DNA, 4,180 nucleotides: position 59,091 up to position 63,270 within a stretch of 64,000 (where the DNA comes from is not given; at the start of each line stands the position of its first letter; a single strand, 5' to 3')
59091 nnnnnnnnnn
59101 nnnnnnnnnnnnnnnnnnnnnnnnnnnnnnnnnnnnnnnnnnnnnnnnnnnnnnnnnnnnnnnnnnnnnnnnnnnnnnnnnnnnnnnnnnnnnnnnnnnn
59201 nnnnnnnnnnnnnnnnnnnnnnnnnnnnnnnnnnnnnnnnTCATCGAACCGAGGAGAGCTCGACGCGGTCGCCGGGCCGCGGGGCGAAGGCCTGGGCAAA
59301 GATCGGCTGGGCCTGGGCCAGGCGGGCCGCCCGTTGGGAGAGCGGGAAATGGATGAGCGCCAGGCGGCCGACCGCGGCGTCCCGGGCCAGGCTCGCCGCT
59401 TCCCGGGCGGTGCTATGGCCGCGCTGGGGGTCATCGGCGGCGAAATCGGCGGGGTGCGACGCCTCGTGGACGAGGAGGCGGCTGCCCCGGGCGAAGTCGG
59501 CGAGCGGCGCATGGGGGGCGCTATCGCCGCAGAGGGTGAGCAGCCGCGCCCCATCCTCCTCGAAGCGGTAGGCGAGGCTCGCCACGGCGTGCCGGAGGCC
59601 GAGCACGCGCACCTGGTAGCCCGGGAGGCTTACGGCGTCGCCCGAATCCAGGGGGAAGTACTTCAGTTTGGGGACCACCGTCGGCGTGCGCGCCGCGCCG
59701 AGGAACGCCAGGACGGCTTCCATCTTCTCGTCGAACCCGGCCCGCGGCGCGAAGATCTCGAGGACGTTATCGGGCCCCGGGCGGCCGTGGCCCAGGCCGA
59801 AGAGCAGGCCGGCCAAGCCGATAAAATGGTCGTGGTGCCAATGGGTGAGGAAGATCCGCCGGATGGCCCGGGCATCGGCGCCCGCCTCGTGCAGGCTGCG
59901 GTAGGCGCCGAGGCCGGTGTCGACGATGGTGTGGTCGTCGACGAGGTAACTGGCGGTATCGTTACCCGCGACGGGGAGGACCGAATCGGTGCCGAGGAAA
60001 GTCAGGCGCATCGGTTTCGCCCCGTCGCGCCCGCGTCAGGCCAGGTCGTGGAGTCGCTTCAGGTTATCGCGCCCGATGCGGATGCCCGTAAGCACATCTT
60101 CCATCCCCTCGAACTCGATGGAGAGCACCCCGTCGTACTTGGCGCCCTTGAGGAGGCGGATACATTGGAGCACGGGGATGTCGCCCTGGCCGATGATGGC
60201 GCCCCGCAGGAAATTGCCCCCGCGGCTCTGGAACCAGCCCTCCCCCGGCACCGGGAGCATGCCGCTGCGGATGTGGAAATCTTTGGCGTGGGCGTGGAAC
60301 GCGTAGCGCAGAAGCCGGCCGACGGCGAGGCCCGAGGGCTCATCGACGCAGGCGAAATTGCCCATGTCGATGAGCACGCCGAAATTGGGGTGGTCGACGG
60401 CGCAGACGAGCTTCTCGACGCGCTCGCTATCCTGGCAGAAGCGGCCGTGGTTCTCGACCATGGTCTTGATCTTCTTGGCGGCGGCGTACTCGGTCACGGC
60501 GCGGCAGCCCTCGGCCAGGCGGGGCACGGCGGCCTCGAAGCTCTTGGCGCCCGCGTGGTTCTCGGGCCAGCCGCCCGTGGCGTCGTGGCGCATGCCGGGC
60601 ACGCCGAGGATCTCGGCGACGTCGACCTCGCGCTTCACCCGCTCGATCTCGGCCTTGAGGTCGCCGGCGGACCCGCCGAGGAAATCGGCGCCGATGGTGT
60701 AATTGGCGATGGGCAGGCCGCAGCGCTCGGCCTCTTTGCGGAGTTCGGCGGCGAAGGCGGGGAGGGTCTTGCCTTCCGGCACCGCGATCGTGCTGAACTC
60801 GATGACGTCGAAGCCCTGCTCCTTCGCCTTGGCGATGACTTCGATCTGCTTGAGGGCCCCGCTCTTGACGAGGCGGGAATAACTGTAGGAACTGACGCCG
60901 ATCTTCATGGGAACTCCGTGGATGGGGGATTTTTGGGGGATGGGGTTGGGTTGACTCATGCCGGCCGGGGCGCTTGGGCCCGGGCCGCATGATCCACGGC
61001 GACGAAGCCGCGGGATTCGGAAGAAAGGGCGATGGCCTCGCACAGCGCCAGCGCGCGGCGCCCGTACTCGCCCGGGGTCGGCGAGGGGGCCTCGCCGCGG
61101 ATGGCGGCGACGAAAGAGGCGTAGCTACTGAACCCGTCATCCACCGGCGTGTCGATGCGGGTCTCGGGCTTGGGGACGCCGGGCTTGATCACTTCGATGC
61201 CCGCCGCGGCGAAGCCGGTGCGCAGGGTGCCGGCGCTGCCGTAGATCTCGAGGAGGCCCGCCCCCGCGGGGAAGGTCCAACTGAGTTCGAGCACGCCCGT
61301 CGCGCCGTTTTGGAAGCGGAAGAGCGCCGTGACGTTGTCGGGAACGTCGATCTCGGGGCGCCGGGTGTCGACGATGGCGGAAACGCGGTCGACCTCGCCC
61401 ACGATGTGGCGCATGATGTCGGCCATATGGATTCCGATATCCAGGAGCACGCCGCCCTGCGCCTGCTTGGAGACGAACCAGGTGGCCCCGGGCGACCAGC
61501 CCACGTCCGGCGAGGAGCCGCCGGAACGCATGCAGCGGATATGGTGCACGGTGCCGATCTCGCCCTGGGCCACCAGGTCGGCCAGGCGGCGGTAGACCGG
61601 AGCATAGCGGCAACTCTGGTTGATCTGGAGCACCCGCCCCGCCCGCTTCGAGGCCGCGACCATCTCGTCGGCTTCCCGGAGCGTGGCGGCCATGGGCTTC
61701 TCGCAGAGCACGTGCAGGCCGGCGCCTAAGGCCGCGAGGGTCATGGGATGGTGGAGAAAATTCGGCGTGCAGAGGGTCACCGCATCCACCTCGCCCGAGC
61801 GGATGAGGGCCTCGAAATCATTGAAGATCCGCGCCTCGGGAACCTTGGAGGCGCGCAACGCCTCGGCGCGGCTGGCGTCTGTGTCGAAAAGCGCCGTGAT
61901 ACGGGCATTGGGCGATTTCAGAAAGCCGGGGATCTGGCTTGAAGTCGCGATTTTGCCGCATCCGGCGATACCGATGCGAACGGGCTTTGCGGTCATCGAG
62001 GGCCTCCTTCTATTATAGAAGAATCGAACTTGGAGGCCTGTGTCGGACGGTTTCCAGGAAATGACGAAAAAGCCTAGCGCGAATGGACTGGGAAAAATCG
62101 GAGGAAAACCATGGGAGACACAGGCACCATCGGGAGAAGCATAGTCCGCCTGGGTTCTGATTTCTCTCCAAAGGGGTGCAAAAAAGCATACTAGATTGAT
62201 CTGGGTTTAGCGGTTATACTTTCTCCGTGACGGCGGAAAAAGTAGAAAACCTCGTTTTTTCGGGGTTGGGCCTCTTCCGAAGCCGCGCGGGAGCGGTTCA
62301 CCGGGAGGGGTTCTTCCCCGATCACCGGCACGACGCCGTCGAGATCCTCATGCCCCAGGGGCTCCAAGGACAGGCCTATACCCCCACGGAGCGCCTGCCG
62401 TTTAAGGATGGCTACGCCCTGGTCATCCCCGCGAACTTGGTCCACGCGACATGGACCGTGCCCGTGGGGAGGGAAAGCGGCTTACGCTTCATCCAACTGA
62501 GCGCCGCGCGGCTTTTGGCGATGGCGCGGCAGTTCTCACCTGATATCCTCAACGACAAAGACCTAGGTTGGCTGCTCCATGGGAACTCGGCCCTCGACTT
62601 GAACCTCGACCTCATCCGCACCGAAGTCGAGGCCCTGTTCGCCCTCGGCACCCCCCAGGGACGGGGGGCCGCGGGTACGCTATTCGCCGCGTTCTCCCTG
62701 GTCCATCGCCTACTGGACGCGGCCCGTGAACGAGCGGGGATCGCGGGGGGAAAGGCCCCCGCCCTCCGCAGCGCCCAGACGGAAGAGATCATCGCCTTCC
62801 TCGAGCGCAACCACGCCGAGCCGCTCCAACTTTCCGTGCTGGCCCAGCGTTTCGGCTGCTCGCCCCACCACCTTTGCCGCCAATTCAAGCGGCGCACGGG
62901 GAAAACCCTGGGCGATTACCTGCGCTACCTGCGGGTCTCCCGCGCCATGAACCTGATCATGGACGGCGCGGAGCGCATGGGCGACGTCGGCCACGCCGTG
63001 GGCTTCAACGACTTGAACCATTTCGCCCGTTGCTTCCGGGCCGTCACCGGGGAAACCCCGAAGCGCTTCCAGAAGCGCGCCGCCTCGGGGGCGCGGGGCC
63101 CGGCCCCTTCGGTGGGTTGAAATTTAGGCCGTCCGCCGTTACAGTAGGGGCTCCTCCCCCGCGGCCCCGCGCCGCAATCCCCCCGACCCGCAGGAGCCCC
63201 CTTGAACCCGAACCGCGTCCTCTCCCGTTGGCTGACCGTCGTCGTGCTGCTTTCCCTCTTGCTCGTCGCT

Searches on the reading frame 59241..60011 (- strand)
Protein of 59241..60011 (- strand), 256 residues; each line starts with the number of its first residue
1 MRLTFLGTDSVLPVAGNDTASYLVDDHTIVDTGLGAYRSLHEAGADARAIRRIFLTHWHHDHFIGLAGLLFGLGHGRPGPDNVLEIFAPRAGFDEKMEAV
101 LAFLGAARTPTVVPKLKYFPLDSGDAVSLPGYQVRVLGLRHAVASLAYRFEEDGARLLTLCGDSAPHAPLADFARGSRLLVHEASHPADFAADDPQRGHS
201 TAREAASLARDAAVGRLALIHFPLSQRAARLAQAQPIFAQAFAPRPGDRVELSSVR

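Call 65: search_protein_families(library=pfam, proteins=[window:59241-60011:-], max_evalue=0.0001)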
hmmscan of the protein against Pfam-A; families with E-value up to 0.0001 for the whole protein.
window:59241-60011:- (256 aa): 2 families
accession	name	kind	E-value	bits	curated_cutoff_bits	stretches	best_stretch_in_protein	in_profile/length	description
PF12706.13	Lactamase_B_2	-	2.1e-12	47.5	27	1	30-222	5-200/200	Beta-lactamase superfamily domain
PF00753.33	Lactamase_B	-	3.3e-11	43.9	22.7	1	19-206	6-181/196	Metallo-beta-lactamase superfamily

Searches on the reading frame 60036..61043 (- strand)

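Call 65: search_protein_families(library=pfam, proteins=[window:60036-61043:-], max_evalue=0.0001)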
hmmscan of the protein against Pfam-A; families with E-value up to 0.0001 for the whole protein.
window:60036-61043:- (335 aa): 1 family
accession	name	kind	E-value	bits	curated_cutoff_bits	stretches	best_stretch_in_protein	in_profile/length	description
PF01261.30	AP_endonuc_2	-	1.9e-27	97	31.1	1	70-328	1-246/249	Xylose isomerase-like TIM barrel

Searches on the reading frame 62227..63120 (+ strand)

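Call 65: search_protein_families(library=pfam, proteins=[window:62227-63120:+], max_evalue=0.0001)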
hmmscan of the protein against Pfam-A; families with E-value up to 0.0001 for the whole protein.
window:62227-63120:+ (297 aa): 2 families
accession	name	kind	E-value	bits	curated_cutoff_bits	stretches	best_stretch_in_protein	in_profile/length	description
PF12833.13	HTH_18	-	5.4e-22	78.3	33.6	1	205-284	1-80/80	Helix-turn-helix domain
PF00165.29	HTH_AraC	-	1.5e-16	60.5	26.6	2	250-282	10-41/42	Bacterial regulatory helix-turn-helix proteins, AraC family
